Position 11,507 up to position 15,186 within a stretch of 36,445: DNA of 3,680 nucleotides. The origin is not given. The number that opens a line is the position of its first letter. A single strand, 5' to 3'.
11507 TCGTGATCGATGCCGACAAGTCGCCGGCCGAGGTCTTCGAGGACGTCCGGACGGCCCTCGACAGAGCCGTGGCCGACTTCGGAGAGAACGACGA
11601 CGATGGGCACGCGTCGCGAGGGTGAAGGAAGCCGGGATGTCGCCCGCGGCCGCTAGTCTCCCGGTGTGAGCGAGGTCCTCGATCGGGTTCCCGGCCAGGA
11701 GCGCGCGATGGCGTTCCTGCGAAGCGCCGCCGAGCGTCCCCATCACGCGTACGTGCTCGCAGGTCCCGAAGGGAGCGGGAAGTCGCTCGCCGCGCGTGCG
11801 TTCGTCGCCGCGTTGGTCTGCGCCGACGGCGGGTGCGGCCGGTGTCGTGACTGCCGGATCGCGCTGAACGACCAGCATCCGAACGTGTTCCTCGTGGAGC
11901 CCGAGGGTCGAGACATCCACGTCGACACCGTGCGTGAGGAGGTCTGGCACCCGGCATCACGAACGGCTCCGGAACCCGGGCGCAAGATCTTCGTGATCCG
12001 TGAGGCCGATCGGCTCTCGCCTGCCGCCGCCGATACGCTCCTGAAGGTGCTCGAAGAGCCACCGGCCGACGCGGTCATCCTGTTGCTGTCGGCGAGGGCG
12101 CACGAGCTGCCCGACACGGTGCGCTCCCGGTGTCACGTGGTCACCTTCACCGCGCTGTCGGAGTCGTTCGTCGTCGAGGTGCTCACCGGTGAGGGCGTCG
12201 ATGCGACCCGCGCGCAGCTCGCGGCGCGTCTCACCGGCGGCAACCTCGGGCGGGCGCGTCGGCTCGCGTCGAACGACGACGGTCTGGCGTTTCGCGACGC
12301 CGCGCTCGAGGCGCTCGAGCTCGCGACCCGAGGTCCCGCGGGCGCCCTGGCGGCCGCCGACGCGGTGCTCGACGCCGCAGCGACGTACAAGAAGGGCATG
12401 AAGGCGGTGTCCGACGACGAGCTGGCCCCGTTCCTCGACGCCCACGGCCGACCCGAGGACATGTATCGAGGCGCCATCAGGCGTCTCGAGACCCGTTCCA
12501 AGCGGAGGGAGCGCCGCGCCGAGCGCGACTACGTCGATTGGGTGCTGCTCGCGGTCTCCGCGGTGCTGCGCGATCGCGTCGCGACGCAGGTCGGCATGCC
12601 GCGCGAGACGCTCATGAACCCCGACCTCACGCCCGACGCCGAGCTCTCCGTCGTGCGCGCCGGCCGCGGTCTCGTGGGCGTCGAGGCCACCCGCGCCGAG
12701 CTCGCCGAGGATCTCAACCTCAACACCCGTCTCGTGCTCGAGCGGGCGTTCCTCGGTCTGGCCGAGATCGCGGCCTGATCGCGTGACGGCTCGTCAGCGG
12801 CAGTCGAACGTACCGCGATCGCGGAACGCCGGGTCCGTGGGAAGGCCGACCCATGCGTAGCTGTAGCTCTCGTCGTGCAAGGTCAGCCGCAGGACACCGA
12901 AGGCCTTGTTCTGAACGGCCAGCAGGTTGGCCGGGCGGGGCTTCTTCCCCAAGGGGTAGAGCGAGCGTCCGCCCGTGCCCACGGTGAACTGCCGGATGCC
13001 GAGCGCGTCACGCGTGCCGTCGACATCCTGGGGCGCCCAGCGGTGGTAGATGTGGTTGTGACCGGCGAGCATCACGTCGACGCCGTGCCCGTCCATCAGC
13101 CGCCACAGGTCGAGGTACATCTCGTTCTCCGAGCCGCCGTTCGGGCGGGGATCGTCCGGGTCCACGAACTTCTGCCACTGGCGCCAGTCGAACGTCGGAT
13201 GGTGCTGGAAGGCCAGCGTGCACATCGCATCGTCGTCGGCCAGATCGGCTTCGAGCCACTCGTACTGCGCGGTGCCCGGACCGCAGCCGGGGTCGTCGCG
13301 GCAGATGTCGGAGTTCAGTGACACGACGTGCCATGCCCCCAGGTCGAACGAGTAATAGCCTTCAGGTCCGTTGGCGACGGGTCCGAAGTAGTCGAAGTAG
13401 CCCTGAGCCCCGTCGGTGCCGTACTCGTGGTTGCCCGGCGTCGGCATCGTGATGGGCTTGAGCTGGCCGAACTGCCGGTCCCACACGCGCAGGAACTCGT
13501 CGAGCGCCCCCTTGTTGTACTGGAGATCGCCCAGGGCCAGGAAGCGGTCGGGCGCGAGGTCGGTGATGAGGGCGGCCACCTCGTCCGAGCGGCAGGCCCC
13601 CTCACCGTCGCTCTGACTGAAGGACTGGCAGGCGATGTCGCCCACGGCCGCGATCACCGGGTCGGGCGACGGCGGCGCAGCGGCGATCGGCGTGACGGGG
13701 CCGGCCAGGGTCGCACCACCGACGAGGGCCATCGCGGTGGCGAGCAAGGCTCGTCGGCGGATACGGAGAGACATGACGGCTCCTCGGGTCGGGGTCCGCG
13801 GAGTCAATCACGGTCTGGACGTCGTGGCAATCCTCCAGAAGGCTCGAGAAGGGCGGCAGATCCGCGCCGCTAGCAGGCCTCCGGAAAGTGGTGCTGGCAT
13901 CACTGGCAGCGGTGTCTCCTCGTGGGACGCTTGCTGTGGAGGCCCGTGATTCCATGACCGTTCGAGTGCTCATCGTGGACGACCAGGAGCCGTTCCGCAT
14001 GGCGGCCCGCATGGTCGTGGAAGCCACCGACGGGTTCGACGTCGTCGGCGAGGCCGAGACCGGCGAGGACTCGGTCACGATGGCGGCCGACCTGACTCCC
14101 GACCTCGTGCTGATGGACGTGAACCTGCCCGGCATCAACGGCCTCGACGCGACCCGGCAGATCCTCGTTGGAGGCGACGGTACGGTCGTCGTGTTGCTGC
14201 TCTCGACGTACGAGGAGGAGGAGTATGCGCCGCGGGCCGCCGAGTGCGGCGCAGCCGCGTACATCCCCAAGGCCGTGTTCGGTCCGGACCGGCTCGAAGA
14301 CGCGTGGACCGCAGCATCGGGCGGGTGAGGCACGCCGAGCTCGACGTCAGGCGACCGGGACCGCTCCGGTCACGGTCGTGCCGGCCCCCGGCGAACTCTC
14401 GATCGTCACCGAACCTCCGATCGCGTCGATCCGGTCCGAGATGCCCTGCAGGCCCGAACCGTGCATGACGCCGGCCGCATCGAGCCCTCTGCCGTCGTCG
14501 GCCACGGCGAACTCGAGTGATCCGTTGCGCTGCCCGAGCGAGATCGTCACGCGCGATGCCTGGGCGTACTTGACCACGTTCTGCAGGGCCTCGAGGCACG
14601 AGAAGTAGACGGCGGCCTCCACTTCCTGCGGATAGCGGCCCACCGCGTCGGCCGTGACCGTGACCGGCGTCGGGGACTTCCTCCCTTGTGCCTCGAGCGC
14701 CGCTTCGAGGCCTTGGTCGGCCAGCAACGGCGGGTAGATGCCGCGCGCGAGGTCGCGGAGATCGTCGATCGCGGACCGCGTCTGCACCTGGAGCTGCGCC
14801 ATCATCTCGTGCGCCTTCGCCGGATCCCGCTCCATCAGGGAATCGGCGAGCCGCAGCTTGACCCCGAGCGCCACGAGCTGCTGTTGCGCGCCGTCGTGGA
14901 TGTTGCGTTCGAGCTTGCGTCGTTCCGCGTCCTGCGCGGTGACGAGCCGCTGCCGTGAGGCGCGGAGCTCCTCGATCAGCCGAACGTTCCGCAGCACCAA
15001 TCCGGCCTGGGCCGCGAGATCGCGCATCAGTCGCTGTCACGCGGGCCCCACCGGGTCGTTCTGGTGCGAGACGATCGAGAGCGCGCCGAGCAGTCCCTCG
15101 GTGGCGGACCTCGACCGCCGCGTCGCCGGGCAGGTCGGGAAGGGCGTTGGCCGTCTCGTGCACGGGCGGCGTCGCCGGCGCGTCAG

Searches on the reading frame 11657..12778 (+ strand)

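Call 8: search_protein_families(library=pfam, proteins=[window:11657-12778:+], max_evalue=0.01)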
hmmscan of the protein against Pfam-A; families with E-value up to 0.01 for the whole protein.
window:11657-12778:+ (373 aa): 5 families
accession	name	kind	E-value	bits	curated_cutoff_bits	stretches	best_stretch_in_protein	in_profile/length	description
PF13177.12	DNA_pol3_delta2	-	1.8e-37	129.3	27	1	17-167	5-160/161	DNA polymerase III, delta subunit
PF00004.35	AAA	-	3.7e-05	24.6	21.2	1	33-163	2-127/131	ATPase family associated with various cellular activities (AAA)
PF13191.12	AAA_16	-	0.00072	20.5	32.6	1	10-66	1-63/167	AAA ATPase domain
PF13401.12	AAA_22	-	0.0012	19.6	27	0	32-129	8-105/130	AAA domain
PF01078.27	Mg_chelatase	-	0.0029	17.5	20.3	1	8-52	2-45/207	Magnesium chelatase, subunit ChlI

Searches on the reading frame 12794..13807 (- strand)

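Call 8: search_protein_families(library=pfam, proteins=[window:12794-13807:-], max_evalue=0.01)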
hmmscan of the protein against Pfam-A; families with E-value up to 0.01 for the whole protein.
window:12794-13807:- (337 aa): 1 family
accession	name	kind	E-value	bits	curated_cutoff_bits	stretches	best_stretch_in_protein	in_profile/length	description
PF00149.33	Metallophos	-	3.3e-10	41.1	21.5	1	52-254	3-191/191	Calcineurin-like phosphoesterase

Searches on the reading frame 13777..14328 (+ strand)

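Call 58: search_protein_families(library=pfam, proteins=[window:13777-14328:+], max_evalue=0.001)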
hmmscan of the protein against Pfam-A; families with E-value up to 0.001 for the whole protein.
window:13777-14328:+ (183 aa): 1 family
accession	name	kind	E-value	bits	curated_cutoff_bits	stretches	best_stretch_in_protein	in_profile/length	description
PF00072.30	Response_reg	-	6.4e-22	78.3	30.2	1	64-175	1-108/111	Response regulator receiver domain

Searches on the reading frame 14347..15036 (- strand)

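Call 8: search_protein_families(library=pfam, proteins=[window:14347-15036:-], max_evalue=0.01)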
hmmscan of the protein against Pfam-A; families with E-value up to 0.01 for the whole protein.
window:14347-15036:- (229 aa): 3 families
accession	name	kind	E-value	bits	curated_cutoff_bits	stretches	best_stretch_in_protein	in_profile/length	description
PF07730.19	HisKA_3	-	2.8e-13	50.6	24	1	38-103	1-66/68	Histidine kinase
PF02518.31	HATPase_c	-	1.5e-10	41.9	26.4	1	147-227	10-108/111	Histidine kinase-, DNA gyrase B-, and HSP90-like ATPase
PF13581.12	HATPase_c_2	-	0.0002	21.8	27.4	1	136-187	25-81/127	Histidine kinase-like ATPase domain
